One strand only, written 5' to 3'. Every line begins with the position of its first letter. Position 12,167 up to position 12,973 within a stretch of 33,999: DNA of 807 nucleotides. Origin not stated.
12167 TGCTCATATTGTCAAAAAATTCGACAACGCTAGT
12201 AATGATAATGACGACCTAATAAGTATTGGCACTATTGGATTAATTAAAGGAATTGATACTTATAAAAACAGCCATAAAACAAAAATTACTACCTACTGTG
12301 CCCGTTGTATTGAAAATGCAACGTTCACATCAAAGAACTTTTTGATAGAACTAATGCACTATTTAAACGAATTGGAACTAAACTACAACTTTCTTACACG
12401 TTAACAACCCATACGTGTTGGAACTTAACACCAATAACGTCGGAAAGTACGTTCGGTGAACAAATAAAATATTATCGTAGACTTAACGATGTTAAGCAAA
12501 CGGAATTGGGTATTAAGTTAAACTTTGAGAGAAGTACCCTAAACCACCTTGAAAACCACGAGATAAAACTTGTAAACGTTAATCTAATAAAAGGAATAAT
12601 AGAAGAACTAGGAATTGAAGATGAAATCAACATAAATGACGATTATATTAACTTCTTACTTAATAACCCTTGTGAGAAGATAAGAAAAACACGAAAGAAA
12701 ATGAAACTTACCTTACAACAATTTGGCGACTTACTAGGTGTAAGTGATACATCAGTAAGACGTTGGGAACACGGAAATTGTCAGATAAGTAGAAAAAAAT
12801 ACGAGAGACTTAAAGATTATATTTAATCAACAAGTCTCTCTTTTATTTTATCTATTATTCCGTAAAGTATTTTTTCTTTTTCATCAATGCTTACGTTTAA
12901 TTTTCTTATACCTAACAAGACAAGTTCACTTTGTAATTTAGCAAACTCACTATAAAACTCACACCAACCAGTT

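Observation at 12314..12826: attP appears to lie inside the recombinase gene: integration swaps a 169-aa double-HTH C-terminus for a host-donated stop codon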

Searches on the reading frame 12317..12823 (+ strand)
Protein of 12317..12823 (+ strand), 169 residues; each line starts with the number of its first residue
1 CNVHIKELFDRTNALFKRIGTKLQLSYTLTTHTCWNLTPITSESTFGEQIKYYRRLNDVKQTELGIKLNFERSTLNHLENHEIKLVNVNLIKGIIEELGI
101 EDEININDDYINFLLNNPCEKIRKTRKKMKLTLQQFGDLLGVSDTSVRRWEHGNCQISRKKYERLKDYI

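Call 5: search_protein_families(library=pfam, proteins=[window:12317-12823:+], max_evalue=1)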
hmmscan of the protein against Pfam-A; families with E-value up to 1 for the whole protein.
seq(169 aa): 9 families
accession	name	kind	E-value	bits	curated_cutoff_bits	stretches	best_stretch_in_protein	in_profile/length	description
PF01381.28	HTH_3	-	4.4e-10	39.9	23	2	122-153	1-32/55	Helix-turn-helix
PF13560.12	HTH_31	-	6.2e-09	36.5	27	2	122-165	6-50/64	Helix-turn-helix domain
PF13744.12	HTH_37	-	0.00013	22.1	27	1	49-107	22-80/80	Helix-turn-helix domain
PF12844.13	HTH_19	-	0.00047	20.4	30.2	1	120-158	2-40/64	Helix-turn-helix domain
PF20432.4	Xre-like-HTH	-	0.0075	17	25.8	1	122-165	15-58/63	Antitoxin Xre-like helix-turn-helix domain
PF13443.12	HTH_26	-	0.016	15.9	22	0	54-100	6-52/63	Cro/C1-type HTH DNA-binding domain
PF15731.11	MqsA_antitoxin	-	0.026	15.1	30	1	119-157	71-109/131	Antitoxin component of bacterial toxin-antitoxin system, MqsA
PF04545.22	Sigma70_r4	-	0.095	12.7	24.1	1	128-152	18-42/50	Sigma-70, region 4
PF13413.12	HTH_25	-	0.18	12.1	24.6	0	123-154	3-34/62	Helix-turn-helix domain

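Call 7: find_homologous_proteins(query=window:12317-12823:+, max_evalue=0.001)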
Query seq(169 aa) (169 aa): 58 proteins with E <= 0.001 among 92 candidates.
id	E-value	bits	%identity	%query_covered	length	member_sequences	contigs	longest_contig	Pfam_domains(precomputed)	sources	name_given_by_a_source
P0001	7.3e-106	369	98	100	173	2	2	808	PF01381.29,PF13560.13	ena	-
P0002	6.0e-99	346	92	100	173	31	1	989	PF01381.29,PF13560.13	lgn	-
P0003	7.1e-95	333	88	100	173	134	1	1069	PF13744.13,PF01381.29,PF13560.13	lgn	-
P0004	2.7e-94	331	88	100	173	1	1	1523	PF13744.13,PF01381.29,PF13560.13,PF13443.13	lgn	-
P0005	3.2e-90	318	85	99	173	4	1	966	PF12844.14,PF01381.29,PF13560.13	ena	-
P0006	9.2e-90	317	82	100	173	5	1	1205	PF13744.13,PF12844.14,PF01381.29,PF13560.13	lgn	-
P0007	3.9e-89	315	83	100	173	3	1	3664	PF12844.14,PF01381.29,PF13560.13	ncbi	-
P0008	8.8e-89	313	83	100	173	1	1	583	PF12844.14,PF01381.29,PF13560.13,PF13443.13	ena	-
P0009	1.6e-88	313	82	100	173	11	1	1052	PF12844.14,PF01381.29,PF13560.13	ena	-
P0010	1.2e-83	297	79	100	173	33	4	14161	PF12844.14,PF01381.29,PF13560.13,PF13443.13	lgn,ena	-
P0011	4.5e-73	262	71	100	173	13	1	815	PF13744.13,PF12844.14,PF01381.29,PF13560.13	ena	-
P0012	2.0e-71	257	70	100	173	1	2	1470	PF12844.14,PF01381.29,PF13560.13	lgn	-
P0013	4.4e-71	256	70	100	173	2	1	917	PF12844.14,PF01381.29,PF13560.13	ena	-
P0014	3.4e-70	253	69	100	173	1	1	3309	PF12844.14,PF01381.29,PF13560.13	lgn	-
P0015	1.7e-69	251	67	100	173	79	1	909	PF12844.14,PF01381.29,PF13560.13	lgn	-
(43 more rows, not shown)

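Call 11: find_related_loci(query=A1, collection=genome_contigs, flank=10000)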
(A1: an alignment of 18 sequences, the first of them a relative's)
Query A1 (173 aa) in genome_contigs; peptide patterns used: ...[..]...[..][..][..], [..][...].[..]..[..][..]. (x = any residue, [..] = any of these).
108 stretches matched a pattern; 38 encode a relative of the query (tblastn E <= 1e-3); 38 distinct loci.
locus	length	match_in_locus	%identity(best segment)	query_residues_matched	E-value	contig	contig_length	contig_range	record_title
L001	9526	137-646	86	4-173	9e-98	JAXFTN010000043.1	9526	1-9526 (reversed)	MAG: Bacilli bacterium isolate SUG2458 k141_970060, whole genome shotgun sequence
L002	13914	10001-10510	92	1-170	2e-96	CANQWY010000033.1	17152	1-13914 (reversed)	MAG: uncultured Bacilli bacterium isolate Lapin-012__bin84 genome assembly, contig: Lapin-012__NODE_4212_length_17152_co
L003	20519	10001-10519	90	1-173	7e-104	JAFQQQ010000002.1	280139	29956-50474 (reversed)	MAG: Bacilli bacterium isolate RGIG2062 Goat_Colon-2__c179, whole genome shotgun sequence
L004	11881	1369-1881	68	3-173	6e-76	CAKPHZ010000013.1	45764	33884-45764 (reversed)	MAG: uncultured Bacilli bacterium isolate REFINED_METABAT215_TOP10_CONTIGS_1500_ASSEMBLY_K77_MERGED__Hadza_MoBio_hadza-E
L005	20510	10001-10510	68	4-173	2e-75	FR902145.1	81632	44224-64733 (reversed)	Clostridium sp. CAG:914 genomic scaffold, scf39, whole genome shotgun sequence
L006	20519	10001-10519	68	1-173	3e-75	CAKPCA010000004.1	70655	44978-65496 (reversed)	MAG: uncultured Bacilli bacterium isolate REFINED_METABAT215_TOP10_CONTIGS_1500_ASSEMBLY_K77_MERGED__Hadza_MoBio_hadza-I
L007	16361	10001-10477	55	4-164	3e-56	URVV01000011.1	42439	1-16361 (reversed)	uncultured Tenericutes bacterium isolate UMGS1402 genome assembly, contig: NODE_12_length_42439_cov_4.720107, whole geno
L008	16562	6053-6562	52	1-170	1e-55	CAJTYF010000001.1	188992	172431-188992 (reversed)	MAG TPA_asm: uncultured Bacilli bacterium isolate MGBC121705 genome assembly, contig: MGBC121705.1, whole genome shotgun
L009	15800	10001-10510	52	1-170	3e-55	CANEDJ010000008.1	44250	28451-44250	MAG TPA_asm: uncultured Tenericutes bacterium isolate SRR19981122_bin.17_metawrap_v1.3_MAG genome assembly, contig: NODE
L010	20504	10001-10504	51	1-170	3e-55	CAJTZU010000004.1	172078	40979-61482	MAG TPA_asm: uncultured Bacilli bacterium isolate MGBC118066 genome assembly, contig: MGBC118066.4, whole genome shotgun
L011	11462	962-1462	55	4-170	5e-55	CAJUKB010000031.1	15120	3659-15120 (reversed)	MAG TPA_asm: uncultured Bacilli bacterium isolate MGBC143693 genome assembly, contig: MGBC143693.31, whole genome shotgu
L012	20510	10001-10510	54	1-170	9e-55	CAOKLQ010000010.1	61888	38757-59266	MAG TPA_asm: uncultured Clostridium sp. isolate SRR15604508_bin.6_metawrap_v1.3_MAG genome assembly, contig: NODE.510_le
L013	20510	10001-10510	52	1-170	6e-55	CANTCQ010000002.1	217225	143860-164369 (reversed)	MAG TPA_asm: uncultured Tenericutes bacterium isolate SRR15510219_bin.6_metawrap_v1.3_MAG genome assembly, contig: NODE.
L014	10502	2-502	52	4-170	3e-54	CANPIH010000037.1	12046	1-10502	MAG TPA_asm: uncultured Tenericutes bacterium isolate SRR15730554_bin.3_metawrap_v1.3_MAG genome assembly, contig: NODE.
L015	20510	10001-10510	51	1-170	1e-53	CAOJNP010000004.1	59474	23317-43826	MAG TPA_asm: uncultured Erysipelotrichaceae bacterium isolate SRR17684643_bin.22_metawrap_v1.3_MAG genome assembly, cont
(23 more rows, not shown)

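Call 15: search_dna_similar(query=window:12317-12823:+, collection=phages, mode=protein, max_evalue=0.001)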
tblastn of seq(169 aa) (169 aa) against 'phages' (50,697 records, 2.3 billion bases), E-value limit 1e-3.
Records with a match: 10; places in all: 10; records where one place covers at least 80% of the query: 0.
Best place of each record, by identity: <60% 10.
By first word of the organism name: Staphylococcus 9; Streptococcus 1.
By host as written in the record: Staphylococcus aureus 6; Streptococcus gordonii M99 1; - 1; Staphylococcus aureus 15129 ST5-MRSA-IV 1; Staphylococcus sciuri P575 1.
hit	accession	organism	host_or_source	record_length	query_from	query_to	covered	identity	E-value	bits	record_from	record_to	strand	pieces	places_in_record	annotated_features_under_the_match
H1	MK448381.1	Streptococcus satellite phage Javan243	Streptococcus gordonii M99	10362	121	168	28%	39.6%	6e-4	45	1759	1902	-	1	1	HTH-type transcriptional regulator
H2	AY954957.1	Staphylococcus phage 47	-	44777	122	156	21%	48.6%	6e-4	45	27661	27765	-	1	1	ORF020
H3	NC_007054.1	Staphylococcus phage 47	Staphylococcus aureus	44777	122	156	21%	48.6%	6e-4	45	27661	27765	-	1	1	transcriptional repressor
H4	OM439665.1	Staphylococcus phage vB_SauS_320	Staphylococcus aureus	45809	122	156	21%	48.6%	6e-4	45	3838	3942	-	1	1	helix-turn-helix DNA binding domain protein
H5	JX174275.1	Staphylococcus phage LH1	Staphylococcus aureus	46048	122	156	21%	48.6%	6e-4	45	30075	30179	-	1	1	rep: transcriptional repressor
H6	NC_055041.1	Staphylococcus phage LH1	Staphylococcus aureus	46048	122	156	21%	48.6%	6e-4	45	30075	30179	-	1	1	rep: transcriptional repressor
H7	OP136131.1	Staphylococcus phage phiSa2wa-st5.7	Staphylococcus aureus 15129 ST5-MRSA-IV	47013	122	156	21%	48.6%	6e-4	45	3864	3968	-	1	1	HTH_XRE superfamily transcriptional regulator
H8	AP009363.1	Staphylococcus phage phi2958PVL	Staphylococcus aureus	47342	122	156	21%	48.6%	6e-4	45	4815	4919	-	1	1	rep: probable transcriptional repressor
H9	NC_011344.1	Staphylococcus phage phi2958PVL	Staphylococcus aureus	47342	122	156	21%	48.6%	6e-4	45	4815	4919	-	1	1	rep: transcriptional repressor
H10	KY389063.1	Staphylococcus phage phi575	Staphylococcus sciuri P575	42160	122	156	21%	48.6%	7e-4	45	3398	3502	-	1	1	cI-like repressor with LexA and peptidase domain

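Call 16: search_dna_similar(query=window:12317-12823:+, collection=plasmids, mode=protein, max_evalue=0.001)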
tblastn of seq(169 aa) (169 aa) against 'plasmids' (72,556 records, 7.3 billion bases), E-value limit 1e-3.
No match.

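Call 49: search_protein_representatives(alignment_id=A1)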
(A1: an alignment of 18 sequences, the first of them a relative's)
Query: 18 sequences, 174 profile positions. Proteins with E-value up to 0.001 (for the whole library): 3168; up to 1e-10: 375; up to 1e-30: 30. The best 150 are listed.
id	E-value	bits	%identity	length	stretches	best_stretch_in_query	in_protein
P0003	5.3e-83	293.3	-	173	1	1-173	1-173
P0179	2.4e-73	261.8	-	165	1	11-173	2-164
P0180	2.0e-62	226.3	-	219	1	4-173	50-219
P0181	2.4e-58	213.0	-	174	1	1-173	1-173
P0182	2.3e-56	206.6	-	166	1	10-173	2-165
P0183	3.3e-50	186.5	-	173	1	2-168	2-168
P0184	1.2e-49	184.6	-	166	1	11-174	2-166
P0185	1.5e-48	181.1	-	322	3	10-171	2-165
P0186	2.4e-47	177.1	-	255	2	1-169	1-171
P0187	9.1e-44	165.5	-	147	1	38-173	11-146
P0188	1.8e-42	161.3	-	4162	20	128-169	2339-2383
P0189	4.4e-42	160.0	-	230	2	31-173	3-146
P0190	2.7e-41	157.5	-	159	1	29-173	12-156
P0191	1.6e-40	155.0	-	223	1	1-172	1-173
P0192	1.4e-39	151.9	-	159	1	19-173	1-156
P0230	1.1e-25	106.7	-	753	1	3-172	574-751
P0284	2.4e-18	82.7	-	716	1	28-173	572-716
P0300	2.2e-17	79.6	-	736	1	35-173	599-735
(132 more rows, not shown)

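Call 51: search_protein_families(library=pfam, proteins=[P0230, P0284, P0300], max_evalue=0.001)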
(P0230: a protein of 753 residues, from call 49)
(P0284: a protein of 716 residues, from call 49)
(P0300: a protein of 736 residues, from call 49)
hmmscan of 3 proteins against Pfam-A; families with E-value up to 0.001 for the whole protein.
P0230 (753 aa): 6 families
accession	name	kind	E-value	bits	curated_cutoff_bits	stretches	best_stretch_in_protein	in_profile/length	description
PF00239.26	Resolvase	-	1.2e-32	113.5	23.3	1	18-167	2-145/145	Resolvase, N terminal domain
PF07508.19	Recombinase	-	1.5e-17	64.1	21.1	1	201-331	2-101/102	Recombinase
PF13408.12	Zn_ribbon_recom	-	2.8e-10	40.9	25.3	1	346-410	1-58/58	Recombinase zinc beta ribbon domain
PF01381.28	HTH_3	-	1.4e-09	38.3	23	0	706-737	5-36/55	Helix-turn-helix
PF13560.12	HTH_31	-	0.00015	22.4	27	0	630-657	10-37/64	Helix-turn-helix domain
PF12844.13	HTH_19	-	0.00049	20.4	30.2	0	706-735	8-37/64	Helix-turn-helix domain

P0284 (716 aa): 8 families
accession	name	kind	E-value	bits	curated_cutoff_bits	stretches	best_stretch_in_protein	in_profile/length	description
PF00239.26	Resolvase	-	8.7e-33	113.9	23.3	1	27-174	2-144/145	Resolvase, N terminal domain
PF01381.28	HTH_3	-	3.2e-17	62.7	23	2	600-654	1-55/55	Helix-turn-helix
PF07508.19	Recombinase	-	7.7e-14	52.2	21.1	1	208-339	2-102/102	Recombinase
PF13408.12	Zn_ribbon_recom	-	2.7e-10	40.9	25.3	1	354-416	2-58/58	Recombinase zinc beta ribbon domain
PF13560.12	HTH_31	-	1.4e-08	35.3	27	1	597-653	3-60/64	Helix-turn-helix domain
PF13443.12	HTH_26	-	5.2e-06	27.1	22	1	600-652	2-55/63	Cro/C1-type HTH DNA-binding domain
PF12844.13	HTH_19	-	8e-06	26.1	30.2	1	597-658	1-62/64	Helix-turn-helix domain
PF15731.11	MqsA_antitoxin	-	0.00033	21.2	30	0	666-706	71-111/131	Antitoxin component of bacterial toxin-antitoxin system, MqsA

P0300 (736 aa): 8 families
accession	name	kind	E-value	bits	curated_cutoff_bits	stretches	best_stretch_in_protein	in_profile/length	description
PF00239.26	Resolvase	-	1.3e-31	110.1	23.3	1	3-138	14-145/145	Resolvase, N terminal domain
PF01381.28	HTH_3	-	3.3e-16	59.5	23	2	621-672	4-55/55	Helix-turn-helix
PF07508.19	Recombinase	-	2.9e-14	53.6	21.1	1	175-315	6-102/102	Recombinase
PF13408.12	Zn_ribbon_recom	-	1.2e-08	35.6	25.3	1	329-392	1-57/58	Recombinase zinc beta ribbon domain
PF12844.13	HTH_19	-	4.5e-08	33.3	30.2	1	615-674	1-60/64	Helix-turn-helix domain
PF13560.12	HTH_31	-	2.8e-06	28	27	0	689-730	7-49/64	Helix-turn-helix domain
PF12728.13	HTH_17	-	0.00055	20.6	27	0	697-732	2-34/51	Helix-turn-helix domain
PF13443.12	HTH_26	-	0.00074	20.2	22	0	627-669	11-54/63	Cro/C1-type HTH DNA-binding domain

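Call 53: find_related_loci(query=P0230, collection=viral_contigs, flank=10000)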
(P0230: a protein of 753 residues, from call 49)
Query P0230 (753 aa) in viral_contigs; peptide patterns used: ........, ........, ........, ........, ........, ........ (x = any residue, [..] = any of these).
5 stretches matched a pattern, but none encodes a relative of the query by tblastn (E <= 1e-3).
